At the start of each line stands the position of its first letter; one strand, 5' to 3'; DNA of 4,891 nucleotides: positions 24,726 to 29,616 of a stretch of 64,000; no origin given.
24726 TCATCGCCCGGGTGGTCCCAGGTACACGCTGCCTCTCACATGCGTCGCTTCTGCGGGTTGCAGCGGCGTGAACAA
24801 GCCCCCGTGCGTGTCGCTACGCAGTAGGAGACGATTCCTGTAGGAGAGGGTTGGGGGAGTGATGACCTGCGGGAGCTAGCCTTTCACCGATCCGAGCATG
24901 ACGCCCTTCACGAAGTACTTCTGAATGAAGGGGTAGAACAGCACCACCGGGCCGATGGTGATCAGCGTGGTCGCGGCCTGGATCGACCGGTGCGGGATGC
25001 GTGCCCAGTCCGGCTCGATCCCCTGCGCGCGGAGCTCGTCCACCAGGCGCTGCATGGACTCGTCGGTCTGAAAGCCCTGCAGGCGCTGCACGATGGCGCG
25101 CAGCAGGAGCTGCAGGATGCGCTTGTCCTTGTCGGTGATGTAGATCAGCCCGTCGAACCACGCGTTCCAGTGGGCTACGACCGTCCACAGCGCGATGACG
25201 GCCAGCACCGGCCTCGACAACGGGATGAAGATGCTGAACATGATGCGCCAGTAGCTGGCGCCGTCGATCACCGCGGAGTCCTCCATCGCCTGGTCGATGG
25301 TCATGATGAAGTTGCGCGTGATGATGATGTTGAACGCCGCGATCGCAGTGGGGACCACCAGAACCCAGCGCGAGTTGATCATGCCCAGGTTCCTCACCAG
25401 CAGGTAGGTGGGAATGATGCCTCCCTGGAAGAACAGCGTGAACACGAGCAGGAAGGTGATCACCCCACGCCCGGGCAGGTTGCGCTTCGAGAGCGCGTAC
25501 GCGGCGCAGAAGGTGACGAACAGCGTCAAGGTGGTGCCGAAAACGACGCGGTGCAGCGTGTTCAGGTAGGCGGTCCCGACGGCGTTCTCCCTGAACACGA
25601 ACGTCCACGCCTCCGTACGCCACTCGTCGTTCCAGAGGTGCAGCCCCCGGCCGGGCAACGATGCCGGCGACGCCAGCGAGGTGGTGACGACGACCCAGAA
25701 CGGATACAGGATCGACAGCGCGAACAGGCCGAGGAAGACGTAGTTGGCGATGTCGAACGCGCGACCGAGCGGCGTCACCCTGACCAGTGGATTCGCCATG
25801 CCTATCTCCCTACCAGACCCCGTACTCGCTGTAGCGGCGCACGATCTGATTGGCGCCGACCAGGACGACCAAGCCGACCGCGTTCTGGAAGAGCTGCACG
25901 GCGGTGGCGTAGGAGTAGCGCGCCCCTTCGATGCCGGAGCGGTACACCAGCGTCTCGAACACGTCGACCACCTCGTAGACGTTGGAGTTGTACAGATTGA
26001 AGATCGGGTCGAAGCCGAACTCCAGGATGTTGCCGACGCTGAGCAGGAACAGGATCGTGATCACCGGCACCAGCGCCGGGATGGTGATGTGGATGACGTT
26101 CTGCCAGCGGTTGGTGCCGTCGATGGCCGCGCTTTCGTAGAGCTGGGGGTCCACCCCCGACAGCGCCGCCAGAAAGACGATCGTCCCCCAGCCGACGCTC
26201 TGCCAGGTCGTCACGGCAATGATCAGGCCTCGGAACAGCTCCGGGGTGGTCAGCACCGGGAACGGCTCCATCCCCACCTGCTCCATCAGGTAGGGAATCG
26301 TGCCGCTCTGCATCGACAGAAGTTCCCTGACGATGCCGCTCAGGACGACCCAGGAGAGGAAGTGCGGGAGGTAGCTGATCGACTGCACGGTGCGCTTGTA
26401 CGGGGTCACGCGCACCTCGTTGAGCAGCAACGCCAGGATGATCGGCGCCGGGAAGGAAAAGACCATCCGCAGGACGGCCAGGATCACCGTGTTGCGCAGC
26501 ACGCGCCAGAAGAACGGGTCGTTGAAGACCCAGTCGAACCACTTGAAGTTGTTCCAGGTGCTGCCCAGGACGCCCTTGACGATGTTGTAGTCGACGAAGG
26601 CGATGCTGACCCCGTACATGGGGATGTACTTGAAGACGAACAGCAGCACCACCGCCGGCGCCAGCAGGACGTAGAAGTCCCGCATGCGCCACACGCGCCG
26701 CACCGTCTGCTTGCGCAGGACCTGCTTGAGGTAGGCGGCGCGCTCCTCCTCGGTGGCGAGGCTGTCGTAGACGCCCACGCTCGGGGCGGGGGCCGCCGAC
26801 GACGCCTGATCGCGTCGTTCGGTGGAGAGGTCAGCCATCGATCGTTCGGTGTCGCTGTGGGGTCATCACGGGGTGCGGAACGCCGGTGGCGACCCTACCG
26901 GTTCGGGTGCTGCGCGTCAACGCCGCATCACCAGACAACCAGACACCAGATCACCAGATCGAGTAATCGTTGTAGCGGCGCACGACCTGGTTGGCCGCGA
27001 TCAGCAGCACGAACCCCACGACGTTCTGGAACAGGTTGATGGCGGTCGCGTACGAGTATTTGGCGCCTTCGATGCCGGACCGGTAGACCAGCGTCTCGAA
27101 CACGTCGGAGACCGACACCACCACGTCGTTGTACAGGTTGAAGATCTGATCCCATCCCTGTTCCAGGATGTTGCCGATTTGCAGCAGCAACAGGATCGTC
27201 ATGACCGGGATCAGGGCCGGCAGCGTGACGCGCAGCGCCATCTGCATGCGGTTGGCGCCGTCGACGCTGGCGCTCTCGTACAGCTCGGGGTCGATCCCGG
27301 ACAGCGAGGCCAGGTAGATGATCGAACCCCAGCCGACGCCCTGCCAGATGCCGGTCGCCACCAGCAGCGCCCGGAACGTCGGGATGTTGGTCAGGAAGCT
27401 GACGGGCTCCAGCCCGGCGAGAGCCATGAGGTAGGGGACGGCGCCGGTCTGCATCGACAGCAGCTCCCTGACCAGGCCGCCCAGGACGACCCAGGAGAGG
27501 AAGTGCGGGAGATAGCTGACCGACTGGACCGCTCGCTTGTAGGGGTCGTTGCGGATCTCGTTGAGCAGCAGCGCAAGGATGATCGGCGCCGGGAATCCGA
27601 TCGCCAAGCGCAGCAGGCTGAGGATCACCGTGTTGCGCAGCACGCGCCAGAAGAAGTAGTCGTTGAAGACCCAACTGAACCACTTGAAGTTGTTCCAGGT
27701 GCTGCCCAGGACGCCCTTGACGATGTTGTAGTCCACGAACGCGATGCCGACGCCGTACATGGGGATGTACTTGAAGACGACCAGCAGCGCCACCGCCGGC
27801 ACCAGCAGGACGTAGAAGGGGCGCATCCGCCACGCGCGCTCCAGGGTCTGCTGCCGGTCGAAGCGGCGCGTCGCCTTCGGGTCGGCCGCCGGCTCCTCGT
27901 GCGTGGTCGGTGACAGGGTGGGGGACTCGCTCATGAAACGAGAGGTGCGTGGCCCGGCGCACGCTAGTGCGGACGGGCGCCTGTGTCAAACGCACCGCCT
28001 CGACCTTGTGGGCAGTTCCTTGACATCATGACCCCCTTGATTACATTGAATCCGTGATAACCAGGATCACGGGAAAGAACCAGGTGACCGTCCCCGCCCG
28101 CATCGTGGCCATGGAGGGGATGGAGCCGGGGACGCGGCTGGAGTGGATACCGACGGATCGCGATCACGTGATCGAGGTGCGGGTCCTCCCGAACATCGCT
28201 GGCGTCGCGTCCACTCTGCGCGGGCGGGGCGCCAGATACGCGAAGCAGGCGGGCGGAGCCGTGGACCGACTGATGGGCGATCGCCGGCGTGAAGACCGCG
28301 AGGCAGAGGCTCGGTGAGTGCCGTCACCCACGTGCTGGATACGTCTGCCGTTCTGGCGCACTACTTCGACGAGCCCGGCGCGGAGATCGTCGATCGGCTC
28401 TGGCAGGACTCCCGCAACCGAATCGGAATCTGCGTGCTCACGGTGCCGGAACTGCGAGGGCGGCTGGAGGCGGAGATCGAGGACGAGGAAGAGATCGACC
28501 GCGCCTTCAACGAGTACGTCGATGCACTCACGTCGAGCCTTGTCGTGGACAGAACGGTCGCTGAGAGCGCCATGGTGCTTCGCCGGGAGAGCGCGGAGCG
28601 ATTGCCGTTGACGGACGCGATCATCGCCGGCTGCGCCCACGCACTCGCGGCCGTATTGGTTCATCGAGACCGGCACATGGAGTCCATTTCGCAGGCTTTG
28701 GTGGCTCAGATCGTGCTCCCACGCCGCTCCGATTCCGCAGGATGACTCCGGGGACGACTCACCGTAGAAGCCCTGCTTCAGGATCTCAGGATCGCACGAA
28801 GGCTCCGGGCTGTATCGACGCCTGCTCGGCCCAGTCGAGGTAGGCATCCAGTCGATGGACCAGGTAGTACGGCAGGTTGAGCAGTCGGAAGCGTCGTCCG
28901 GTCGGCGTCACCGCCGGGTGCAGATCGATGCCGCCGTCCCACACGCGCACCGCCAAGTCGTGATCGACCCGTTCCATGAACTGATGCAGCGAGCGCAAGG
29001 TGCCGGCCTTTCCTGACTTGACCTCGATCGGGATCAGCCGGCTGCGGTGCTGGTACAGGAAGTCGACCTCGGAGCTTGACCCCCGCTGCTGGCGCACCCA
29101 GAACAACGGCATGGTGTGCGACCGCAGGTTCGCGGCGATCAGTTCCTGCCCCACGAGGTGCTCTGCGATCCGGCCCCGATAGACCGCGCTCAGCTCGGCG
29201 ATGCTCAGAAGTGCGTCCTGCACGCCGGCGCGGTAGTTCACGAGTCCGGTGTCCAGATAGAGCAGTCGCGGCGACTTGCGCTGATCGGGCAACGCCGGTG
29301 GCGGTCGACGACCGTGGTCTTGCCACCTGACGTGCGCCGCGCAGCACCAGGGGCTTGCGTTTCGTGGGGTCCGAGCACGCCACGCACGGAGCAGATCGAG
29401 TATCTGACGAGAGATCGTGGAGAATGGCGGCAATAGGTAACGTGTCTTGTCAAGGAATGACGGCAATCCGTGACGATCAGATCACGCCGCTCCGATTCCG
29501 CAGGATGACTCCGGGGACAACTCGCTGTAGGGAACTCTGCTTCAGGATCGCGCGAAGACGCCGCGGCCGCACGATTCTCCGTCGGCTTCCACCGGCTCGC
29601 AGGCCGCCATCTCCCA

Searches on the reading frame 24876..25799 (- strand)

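Call 27: search_protein_families(library=pfam, proteins=[window:24876-25799:-], max_evalue=0.00001)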
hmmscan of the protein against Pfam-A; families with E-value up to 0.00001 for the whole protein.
window:24876-25799:- (307 aa): 1 family
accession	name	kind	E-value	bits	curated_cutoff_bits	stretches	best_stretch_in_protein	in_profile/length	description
PF00528.27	BPD_transp_1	-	4.4e-07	30.2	26.4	1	116-300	37-182/184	Binding-protein-dependent transport system inner membrane component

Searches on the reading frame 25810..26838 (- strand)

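Call 27: search_protein_families(library=pfam, proteins=[window:25810-26838:-], max_evalue=0.00001)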
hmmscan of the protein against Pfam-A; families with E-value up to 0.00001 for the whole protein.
window:25810-26838:- (342 aa): 1 family
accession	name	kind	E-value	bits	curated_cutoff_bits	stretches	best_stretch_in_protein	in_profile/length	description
PF00528.27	BPD_transp_1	-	6.1e-12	46.1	26.4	1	130-272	3-122/184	Binding-protein-dependent transport system inner membrane component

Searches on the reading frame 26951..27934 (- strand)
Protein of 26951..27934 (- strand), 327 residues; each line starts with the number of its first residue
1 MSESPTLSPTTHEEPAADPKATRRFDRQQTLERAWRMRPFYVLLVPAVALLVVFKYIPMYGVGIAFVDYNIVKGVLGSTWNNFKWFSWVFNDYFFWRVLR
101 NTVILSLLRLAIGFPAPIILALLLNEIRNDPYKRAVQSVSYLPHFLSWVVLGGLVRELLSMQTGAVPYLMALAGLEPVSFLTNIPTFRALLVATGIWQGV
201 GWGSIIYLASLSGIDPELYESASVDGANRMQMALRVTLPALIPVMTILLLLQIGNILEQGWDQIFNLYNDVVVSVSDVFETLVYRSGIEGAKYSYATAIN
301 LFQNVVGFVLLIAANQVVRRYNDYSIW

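Call 27: search_protein_families(library=pfam, proteins=[window:26951-27934:-], max_evalue=0.00001)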
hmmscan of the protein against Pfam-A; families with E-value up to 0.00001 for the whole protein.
window:26951-27934:- (327 aa): 1 family
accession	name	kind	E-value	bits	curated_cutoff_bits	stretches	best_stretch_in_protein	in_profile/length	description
PF00528.27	BPD_transp_1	-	2e-12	47.6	26.4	1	113-257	1-122/184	Binding-protein-dependent transport system inner membrane component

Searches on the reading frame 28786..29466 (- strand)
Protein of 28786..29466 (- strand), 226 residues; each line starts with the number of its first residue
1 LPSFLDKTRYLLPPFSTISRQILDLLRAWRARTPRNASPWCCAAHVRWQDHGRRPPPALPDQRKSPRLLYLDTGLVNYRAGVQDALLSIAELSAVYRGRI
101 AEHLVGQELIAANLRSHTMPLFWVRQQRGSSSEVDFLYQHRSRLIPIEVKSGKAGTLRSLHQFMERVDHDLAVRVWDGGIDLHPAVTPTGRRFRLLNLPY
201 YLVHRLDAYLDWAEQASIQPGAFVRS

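Call 27: search_protein_families(library=pfam, proteins=[window:28786-29466:-], max_evalue=0.00001)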
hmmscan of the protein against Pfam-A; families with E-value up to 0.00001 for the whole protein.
window:28786-29466:- (226 aa): 1 family
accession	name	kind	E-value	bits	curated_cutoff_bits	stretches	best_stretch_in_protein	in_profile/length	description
PF13635.12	DUF4143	-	8.2e-15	55.3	28.1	1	62-152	74-160/160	Domain of unknown function (DUF4143)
